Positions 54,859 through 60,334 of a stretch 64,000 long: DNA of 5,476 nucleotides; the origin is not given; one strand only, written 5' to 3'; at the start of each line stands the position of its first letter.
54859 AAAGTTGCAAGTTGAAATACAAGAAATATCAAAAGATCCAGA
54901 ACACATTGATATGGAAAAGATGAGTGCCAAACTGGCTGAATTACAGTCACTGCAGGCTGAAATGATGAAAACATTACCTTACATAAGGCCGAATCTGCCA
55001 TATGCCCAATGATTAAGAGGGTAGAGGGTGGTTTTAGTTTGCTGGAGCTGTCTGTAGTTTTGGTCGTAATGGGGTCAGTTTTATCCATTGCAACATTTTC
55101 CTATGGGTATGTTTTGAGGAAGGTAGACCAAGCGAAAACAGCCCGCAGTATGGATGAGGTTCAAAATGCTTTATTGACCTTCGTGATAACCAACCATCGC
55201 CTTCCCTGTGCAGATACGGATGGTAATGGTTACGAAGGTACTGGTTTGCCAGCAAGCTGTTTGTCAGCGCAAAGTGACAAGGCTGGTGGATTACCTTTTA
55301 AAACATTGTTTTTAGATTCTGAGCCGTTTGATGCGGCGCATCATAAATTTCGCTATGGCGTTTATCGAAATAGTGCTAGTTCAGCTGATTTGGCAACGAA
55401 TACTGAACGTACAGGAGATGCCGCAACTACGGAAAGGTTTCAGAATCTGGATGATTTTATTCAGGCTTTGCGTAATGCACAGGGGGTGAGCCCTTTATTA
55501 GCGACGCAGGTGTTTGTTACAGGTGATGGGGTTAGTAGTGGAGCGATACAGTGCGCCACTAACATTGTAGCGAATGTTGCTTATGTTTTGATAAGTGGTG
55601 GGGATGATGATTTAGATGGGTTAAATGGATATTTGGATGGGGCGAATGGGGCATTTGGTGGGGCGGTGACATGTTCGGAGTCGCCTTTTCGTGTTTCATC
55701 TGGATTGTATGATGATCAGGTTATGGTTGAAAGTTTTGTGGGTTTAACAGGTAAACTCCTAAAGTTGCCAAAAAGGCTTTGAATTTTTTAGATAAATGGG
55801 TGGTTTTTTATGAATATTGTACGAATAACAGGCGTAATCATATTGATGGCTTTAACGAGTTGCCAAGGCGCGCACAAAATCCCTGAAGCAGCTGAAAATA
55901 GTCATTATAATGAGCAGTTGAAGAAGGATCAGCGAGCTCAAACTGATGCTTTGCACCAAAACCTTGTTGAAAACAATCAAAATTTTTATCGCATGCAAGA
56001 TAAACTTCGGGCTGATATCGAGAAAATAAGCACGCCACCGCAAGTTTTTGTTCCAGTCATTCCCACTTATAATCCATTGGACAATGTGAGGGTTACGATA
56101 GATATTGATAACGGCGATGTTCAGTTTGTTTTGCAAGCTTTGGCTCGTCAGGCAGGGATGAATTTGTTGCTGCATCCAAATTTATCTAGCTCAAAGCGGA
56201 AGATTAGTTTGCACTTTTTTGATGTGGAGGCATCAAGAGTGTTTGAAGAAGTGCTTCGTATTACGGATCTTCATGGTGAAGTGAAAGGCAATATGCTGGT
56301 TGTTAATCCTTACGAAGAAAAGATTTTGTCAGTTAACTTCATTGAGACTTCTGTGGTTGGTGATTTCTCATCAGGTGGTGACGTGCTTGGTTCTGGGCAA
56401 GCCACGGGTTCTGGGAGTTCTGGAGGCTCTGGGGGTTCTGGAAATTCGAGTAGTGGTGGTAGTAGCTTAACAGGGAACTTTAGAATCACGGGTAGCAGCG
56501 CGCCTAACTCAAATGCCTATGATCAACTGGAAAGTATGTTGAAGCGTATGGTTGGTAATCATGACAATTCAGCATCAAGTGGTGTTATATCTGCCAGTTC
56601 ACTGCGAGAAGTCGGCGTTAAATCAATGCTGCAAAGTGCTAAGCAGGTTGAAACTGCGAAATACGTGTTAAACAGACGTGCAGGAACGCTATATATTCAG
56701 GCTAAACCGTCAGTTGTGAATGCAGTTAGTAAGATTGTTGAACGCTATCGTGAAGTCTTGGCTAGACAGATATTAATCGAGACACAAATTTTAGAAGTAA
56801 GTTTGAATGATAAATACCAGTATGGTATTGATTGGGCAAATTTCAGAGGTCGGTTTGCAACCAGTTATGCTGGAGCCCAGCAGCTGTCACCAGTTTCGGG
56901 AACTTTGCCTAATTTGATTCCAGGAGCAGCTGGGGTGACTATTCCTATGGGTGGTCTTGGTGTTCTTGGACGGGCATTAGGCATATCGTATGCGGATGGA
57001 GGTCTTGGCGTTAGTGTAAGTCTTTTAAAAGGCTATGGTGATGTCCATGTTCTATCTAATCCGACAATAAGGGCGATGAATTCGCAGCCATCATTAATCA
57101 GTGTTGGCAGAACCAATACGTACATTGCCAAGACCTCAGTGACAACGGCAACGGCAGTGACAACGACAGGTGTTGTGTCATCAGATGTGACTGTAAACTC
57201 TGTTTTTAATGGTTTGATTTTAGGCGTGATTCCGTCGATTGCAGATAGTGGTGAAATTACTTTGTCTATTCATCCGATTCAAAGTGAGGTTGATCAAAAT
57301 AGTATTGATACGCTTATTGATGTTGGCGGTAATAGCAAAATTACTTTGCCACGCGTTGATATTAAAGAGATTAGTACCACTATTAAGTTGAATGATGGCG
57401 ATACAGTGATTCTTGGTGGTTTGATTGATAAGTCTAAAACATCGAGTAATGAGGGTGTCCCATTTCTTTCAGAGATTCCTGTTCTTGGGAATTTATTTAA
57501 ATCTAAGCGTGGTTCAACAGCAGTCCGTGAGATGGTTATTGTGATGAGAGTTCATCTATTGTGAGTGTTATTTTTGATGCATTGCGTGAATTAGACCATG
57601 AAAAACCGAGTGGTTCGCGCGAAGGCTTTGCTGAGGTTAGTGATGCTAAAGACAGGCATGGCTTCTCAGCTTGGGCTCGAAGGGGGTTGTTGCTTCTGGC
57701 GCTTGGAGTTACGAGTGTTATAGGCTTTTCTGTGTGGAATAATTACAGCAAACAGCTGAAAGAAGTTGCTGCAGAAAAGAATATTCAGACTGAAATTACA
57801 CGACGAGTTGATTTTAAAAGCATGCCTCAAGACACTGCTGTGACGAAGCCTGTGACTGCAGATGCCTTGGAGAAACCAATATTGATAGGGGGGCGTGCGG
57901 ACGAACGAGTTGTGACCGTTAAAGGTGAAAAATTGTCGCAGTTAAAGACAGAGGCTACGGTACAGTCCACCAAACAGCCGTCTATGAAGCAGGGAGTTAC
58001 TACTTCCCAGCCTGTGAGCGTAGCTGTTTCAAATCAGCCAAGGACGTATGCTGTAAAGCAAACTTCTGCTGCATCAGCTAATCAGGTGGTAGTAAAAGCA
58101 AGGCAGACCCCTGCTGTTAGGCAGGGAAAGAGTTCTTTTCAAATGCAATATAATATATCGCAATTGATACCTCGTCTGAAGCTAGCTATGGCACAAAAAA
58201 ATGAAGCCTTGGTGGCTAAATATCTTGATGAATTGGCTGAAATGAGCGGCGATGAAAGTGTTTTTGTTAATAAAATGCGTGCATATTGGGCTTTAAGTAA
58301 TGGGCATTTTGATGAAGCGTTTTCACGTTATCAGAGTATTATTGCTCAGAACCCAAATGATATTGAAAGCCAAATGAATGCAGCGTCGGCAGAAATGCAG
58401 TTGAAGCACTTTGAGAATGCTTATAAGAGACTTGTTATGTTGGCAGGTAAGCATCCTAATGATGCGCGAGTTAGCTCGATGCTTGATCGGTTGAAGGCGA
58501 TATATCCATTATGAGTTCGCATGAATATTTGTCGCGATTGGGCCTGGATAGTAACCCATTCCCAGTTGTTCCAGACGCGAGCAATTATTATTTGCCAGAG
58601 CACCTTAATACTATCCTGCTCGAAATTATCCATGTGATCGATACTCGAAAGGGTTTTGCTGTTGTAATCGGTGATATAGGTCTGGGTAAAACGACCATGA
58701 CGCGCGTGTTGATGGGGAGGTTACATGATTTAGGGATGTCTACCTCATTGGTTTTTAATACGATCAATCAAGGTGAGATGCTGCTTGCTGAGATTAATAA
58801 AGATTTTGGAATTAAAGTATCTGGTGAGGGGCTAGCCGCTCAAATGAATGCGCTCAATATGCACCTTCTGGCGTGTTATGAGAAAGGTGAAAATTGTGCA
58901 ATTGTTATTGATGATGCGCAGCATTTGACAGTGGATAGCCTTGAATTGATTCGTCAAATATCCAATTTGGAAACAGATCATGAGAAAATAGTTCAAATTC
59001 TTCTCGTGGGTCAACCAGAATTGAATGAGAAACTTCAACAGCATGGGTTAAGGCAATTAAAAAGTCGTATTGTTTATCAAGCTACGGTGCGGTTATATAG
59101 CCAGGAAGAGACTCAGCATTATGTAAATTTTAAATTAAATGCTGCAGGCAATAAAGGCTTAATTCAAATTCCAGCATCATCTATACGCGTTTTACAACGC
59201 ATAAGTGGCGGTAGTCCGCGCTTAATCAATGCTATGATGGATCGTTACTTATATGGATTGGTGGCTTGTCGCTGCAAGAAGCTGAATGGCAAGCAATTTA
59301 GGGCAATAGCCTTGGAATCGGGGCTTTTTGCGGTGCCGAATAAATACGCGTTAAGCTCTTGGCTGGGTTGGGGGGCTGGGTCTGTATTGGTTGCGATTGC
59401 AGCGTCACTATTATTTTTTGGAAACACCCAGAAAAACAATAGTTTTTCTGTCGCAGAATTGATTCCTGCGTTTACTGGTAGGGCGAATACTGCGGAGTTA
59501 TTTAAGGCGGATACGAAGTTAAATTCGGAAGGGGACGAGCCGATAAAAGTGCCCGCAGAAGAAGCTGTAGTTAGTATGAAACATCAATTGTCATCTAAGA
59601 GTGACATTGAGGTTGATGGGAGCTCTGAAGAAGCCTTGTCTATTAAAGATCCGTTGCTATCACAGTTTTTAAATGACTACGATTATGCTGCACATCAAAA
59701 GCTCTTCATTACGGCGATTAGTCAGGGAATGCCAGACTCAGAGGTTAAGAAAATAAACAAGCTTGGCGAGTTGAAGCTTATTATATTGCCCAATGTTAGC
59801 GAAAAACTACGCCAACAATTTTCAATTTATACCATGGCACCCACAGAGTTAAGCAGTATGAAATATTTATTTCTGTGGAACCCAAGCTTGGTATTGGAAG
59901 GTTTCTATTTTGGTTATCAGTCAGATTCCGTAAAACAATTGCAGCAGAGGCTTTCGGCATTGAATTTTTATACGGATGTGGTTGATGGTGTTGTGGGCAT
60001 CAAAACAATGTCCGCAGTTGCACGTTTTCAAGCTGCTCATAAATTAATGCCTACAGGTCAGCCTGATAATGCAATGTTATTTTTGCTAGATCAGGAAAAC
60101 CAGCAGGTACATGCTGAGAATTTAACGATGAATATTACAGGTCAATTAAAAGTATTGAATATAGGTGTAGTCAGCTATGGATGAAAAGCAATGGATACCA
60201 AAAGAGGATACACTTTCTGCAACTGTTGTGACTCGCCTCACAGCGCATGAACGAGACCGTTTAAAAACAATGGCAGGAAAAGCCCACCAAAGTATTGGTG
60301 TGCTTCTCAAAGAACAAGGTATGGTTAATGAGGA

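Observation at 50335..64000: Non-canonical MSHA/T2SS-hybrid type IV filament system (the main candidate for a new system)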

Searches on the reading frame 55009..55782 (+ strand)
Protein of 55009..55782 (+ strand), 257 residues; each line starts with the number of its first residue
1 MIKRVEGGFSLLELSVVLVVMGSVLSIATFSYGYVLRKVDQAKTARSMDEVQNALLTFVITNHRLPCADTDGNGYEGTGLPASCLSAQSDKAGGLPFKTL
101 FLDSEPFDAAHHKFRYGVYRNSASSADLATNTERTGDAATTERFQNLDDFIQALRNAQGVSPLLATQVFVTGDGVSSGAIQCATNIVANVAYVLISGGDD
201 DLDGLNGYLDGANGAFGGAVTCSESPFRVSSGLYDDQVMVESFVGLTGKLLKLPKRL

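Call 5: search_protein_families(library=pfam, proteins=[window:55009-55782:+], max_evalue=0.01)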
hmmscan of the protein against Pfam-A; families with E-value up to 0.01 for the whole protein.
window:55009-55782:+ (257 aa): 1 family
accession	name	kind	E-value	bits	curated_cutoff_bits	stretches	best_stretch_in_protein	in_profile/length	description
PF07963.17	N_methyl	-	0.00043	20.2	21.2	1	4-28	2-26/27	Prokaryotic N-terminal methylation motif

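Call 6: search_protein_families(library=ncbifam, proteins=[window:55009-55782:+], max_evalue=0.01)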
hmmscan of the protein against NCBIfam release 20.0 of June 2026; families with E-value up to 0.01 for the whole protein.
window:55009-55782:+ (257 aa): 3 families
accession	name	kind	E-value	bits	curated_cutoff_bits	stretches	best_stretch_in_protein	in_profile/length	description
TIGR01710.1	typeII_sec_gspG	equivalog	1.9e-05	24.7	88.85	1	8-69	2-63/134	type II secretion system major pseudopilin GspG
TIGR02532.1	IV_pilin_GFxxxE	domain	7e-05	22.5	16.3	1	8-29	3-24/24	prepilin-type N-terminal cleavage/methylation domain-containing protein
TIGR01708.2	typeII_sec_gspH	equivalog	0.00043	20.3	80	1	7-41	2-38/169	type II secretion system minor pseudopilin GspH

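Call 87: search_solved_structures(query=A6, max_evalue=1)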
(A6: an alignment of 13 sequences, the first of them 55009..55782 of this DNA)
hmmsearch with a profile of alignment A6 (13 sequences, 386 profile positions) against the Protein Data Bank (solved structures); distinct sequences matched with E-value up to 1: 21.
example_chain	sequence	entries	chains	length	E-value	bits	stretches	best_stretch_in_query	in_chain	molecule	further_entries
9egp_A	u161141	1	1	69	1.6e-05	27.4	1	4-67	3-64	Geopilin domain 1 protein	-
8qqj_J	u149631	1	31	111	1.7e-05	27.4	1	14-74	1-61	Type IV narrow pilus major component PilA5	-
6xxe_A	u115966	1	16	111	1.9e-05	27.2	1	14-74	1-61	Uncharacterized protein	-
9laa_A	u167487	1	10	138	5.6e-05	25.7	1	4-42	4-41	Type IV pilin protein PilA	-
7tgg_A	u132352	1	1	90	0.00019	23.9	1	4-61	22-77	Geopilin domain 1 protein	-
5wda_A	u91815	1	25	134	0.0038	19.6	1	14-72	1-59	General secretion pathway protein G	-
9lab_B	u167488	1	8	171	0.0074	18.7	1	7-37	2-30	MSHA major pilin subunit MshA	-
2hi2_A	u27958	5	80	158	0.01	18.3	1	14-73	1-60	Fimbrial protein | PilA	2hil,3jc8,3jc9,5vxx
1ay2_A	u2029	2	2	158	0.011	18.1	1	14-72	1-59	TYPE 4 PILIN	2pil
8p3b_A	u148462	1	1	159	0.02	17.3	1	14-71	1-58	Fimbrial protein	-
5kua_A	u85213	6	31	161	0.029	16.7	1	14-71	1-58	pilin | Neisseria meningitidis PilE variant SB-GATDH | Neisseria meningitidis PilE, SB-DATDH variant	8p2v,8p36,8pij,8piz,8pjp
6gv9_A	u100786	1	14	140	0.029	16.7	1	14-80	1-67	Prepilin peptidase-dependent protein D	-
8pfb_G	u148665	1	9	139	0.035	16.5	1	14-63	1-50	Type IV pilin PilE1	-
8tj2_C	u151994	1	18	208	0.043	16.2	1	14-69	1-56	Type IV major pilin protein PilA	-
2m7g_A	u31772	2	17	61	0.086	15.2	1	14-61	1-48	Geopilin domain 1 protein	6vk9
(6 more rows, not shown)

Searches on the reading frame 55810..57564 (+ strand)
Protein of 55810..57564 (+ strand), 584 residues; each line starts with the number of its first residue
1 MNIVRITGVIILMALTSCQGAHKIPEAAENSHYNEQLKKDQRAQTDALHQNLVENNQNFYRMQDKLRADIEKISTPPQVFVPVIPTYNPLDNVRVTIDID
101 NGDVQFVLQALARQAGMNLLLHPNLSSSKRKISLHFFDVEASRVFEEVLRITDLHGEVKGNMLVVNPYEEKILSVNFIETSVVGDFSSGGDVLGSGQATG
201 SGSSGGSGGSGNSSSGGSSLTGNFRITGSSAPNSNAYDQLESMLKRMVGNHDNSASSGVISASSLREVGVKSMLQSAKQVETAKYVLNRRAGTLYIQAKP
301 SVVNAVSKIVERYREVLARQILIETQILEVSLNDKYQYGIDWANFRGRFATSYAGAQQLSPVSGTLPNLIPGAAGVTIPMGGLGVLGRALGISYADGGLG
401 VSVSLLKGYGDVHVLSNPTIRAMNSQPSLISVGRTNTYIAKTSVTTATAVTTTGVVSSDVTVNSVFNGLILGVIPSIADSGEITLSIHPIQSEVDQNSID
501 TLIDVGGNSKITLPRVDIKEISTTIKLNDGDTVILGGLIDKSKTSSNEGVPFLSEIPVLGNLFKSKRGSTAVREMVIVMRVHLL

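Call 5: search_protein_families(library=pfam, proteins=[window:55810-57564:+], max_evalue=0.01)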
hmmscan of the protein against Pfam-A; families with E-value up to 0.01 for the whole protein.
window:55810-57564:+ (584 aa): 2 families
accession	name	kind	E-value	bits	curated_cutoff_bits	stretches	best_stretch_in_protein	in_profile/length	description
PF00263.26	Secretin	-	6.5e-36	123.9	27.5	1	406-583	2-167/169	Bacterial type II and III secretion system protein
PF07660.19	STN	-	0.00011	22.3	28.4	1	117-165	1-49/52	Secretin and TonB N terminus short domain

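Call 6: search_protein_families(library=ncbifam, proteins=[window:55810-57564:+], max_evalue=0.01)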
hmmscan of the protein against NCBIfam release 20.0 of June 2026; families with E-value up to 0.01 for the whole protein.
window:55810-57564:+ (584 aa): 9 families
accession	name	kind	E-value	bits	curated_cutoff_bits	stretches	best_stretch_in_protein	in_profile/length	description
TIGR02519.1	pilus_MshL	equivalog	4.2e-86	288.6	250.2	1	285-583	1-289/290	pilus (MSHA type) biogenesis protein MshL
TIGR02517.1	type_II_gspD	equivalog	2e-41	142.2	351.35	1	239-580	248-586/600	type II secretion system secretin GspD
TIGR02515.1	IV_pilus_PilQ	subfamily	3.2e-36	125.2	284.35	2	282-578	134-421/428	type IV pilus secretin PilQ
NF010083.0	PRK13568.1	equivalog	6.5e-26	91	554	2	470-580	311-413/419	DNA uptake porin HofQ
TIGR02516.1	type_III_yscC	equivalog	4.6e-21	74.9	238.45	1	275-582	191-459/463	type III secretion system outer membrane ring subunit SctC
TIGR02520.1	pilus_B_mal_scr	equivalog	6e-21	74.6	287.65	1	194-568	175-501/513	PilN family type IVB pilus formation outer membrane protein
NF042912.1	Amuc_1098_fam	equivalog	5.6e-18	64.4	750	2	489-583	701-795/805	Amuc_1098 family type IV pilus outer membrane protein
NF007851.2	PRK10560.1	exception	1.8e-17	63.3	598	2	409-580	254-405/412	DNA uptake porin HofQ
NF011873.0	PRK15346.1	equivalog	2.6e-14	52.8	524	1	423-569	344-479/499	EscC/YscC/HrcC family type III secretion system outer membrane ring protein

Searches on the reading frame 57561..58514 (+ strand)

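Call 5: search_protein_families(library=pfam, proteins=[window:57561-58514:+], max_evalue=0.01)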
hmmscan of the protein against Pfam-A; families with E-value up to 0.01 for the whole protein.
window:57561-58514:+ (317 aa): 5 families
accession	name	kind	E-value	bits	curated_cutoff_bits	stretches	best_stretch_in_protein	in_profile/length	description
PF14559.12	TPR_19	-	1.6e-08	35.2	25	1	244-310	1-67/68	Tetratricopeptide repeat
PF24575.1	TPR_Slam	-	9.7e-06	26.4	35.2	1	198-288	11-101/104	Surface lipoprotein assembly modifier, N-terminal TPR repeats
PF13371.12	TPR_9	-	0.00055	20.3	35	1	242-309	3-70/73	Tetratricopeptide repeat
PF14561.12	TPR_20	-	0.00056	20.6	25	1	257-301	11-55/90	Tetratricopeptide repeat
PF13428.12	TPR_14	-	0.0017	19.3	23.5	0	239-275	6-42/44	Tetratricopeptide repeat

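Call 6: search_protein_families(library=ncbifam, proteins=[window:57561-58514:+], max_evalue=0.01)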
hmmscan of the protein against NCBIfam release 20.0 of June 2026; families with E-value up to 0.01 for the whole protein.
window:57561-58514:+ (317 aa): 3 families
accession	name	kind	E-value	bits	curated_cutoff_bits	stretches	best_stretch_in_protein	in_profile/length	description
TIGR02917.1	PEP_TPR_lipo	equivalog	3.9e-05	21.7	312.2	1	200-305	228-332/899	XrtA/PEP-CTERM system TPR-repeat protein PrsT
NF040959.1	MamA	equivalog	0.002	17.6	200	1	220-305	58-142/204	magnetosome protein MamA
TIGR00540.1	TPR_hemY_coli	hypoth_equivalog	0.002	17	142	1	211-291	129-209/385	heme biosynthesis-associated TPR protein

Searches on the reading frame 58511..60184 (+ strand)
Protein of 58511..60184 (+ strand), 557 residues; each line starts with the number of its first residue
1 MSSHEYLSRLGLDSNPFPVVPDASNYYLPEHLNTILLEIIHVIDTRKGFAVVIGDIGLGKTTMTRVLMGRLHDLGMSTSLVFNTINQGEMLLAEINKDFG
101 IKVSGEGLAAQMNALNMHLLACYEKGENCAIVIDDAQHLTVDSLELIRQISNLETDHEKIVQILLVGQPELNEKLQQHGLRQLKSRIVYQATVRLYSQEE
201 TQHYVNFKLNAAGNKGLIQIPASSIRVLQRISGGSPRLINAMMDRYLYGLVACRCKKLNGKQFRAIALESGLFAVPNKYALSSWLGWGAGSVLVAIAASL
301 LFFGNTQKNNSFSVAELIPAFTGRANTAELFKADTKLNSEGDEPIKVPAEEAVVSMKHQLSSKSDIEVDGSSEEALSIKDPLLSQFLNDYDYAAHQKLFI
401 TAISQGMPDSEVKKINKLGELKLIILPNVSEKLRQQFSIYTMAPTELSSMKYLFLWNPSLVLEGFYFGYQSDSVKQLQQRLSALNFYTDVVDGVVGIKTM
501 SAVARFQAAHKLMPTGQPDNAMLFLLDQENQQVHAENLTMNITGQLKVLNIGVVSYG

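Call 5: search_protein_families(library=pfam, proteins=[window:58511-60184:+], max_evalue=0.01)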
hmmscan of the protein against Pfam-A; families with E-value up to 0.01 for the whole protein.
window:58511-60184:+ (557 aa): 5 families
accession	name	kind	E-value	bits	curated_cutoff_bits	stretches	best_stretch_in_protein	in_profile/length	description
PF13401.12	AAA_22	-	7.1e-19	68.8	27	1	46-175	4-130/130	AAA domain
PF01471.23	PG_binding_1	-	2.2e-13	50.6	23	1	471-523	2-54/57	Putative peptidoglycan binding domain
PF13191.12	AAA_16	-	7e-06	27.1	32.6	1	37-156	13-161/167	AAA ATPase domain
PF01637.24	ATPase_2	-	0.0012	19.1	33.2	1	46-238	19-221/225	ATPase domain predominantly from Archaea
PF20720.3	nSTAND3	-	0.004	17.3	27.2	0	46-93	16-62/155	Novel STAND NTPase 3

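Call 6: search_protein_families(library=ncbifam, proteins=[window:58511-60184:+], max_evalue=0.01)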
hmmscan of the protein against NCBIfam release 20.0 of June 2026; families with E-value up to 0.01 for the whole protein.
window:58511-60184:+ (557 aa): 4 families
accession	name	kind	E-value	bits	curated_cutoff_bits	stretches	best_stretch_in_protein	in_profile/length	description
TIGR03015.1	pepcterm_ATPase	hypoth_equivalog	1.1e-55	189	324.5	1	8-266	4-262/269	XrtA/PEP-CTERM system-associated ATPase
TIGR02869.1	spore_SleB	equivalog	7.7e-08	32.5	236.5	1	466-533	8-75/201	spore cortex-lytic enzyme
NF052377.1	lmo1851_S41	exception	0.00016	20.5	725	1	468-536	387-456/468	lmo1851 family serine protease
TIGR03979.1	His_Ser_Rich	equivalog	0.00025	21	121.65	1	471-523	131-183/190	His-Xaa-Ser repeat protein HxsA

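Call 31: search_solved_structures(query=window:58511-60184:+, max_evalue=0.01)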
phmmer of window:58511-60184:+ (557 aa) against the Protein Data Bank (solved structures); distinct sequences matched with E-value up to 0.01: 0.

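Call 62: search_dna_similar(query=window:58511-60184:+, collection=plasmids, mode=protein, max_rows=30)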
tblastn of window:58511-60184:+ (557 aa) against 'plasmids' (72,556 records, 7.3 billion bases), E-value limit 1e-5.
Records with a match: 78; places in all: 88; records where one place covers at least 80% of the query: 0.
Best place of each record, by identity: <60% 78.
By first word of the organism name: Cupriavidus 18; Streptomyces 9; Nitratidesulfovibrio 4; Thioclava 4; Roseobacter 4; Pseudomonas 4; Rhodovulum 3; Mycobacterium 3; Ruegeria 2; Rhizobium 2; and 22 more.
By predicted mobility (MOB-suite, as given by PLSDB): non-mobilizable 43; mobilizable 19; conjugative 16.
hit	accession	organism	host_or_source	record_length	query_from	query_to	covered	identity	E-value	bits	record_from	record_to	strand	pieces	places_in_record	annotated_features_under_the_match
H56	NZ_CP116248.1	Nitratidesulfovibrio vulgaris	swine finishing facility waste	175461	6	249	44%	35.2%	2e-35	149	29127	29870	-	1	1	XrtA/PEP-CTERM system-associated ATPase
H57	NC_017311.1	Nitratidesulfovibrio vulgaris RCH1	-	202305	6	249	44%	35.2%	2e-35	149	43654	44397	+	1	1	XrtA/PEP-CTERM system-associated ATPase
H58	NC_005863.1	Nitratidesulfovibrio vulgaris str. Hildenborough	-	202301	6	249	44%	35.2%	2e-35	149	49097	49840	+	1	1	XrtA/PEP-CTERM system-associated ATPase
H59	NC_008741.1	Nitratidesulfovibrio vulgaris DP4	-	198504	6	249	44%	35.2%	2e-35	149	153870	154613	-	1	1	XrtA/PEP-CTERM system-associated ATPase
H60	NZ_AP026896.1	Aeromonas caviae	Microbe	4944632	6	247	43%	35.0%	2e-32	140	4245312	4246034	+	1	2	none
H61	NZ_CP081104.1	Ruegeria conchae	-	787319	6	303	54%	27.7%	1e-20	104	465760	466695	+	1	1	AAA family ATPase | Wzz/FepE/Etk N-terminal domain-containing protein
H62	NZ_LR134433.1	Legionella adelaidensis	environmental,Cooling tower water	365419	6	247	43%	33.6%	2e-26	122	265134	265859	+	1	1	AAA family ATPase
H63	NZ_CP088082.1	Ideonella dechloratans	Cell culture,Activated sludge, ...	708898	6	252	44%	31.3%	5e-30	133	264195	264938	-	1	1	AAA family ATPase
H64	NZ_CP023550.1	Rhodobacter sp. CZR27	cell culture,paddy soil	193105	1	244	44%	30.4%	7e-18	96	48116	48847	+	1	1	AAA family ATPase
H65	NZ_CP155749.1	Sphingomonas parapaucimobilis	Chinese cabbage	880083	6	262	46%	28.7%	1e-21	107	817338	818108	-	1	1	AAA family ATPase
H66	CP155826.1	Thioclava sp. 'Guangxiensis'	Bruguiera gymnorhiza,pure ...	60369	6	244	43%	30.6%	8e-23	110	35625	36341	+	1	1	AAA family ATPase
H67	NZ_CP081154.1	Aliiroseovarius sp. M344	-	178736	1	277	50%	26.4%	2e-19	100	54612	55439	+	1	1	AAA family ATPase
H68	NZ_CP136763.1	Palleronia sp. LCG004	cell culture,Intertidal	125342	6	244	43%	29.9%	8e-20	101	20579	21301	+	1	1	AAA family ATPase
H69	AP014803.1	Rhodovulum sulfidophilum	-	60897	1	281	50%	24.5%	4e-18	96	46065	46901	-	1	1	exeA: general secretion pathway protein A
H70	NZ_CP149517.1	Thioclava sp. GXIMD4215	pure culture,mangrove soil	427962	6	244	43%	28.1%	5e-19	99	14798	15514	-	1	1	AAA family ATPase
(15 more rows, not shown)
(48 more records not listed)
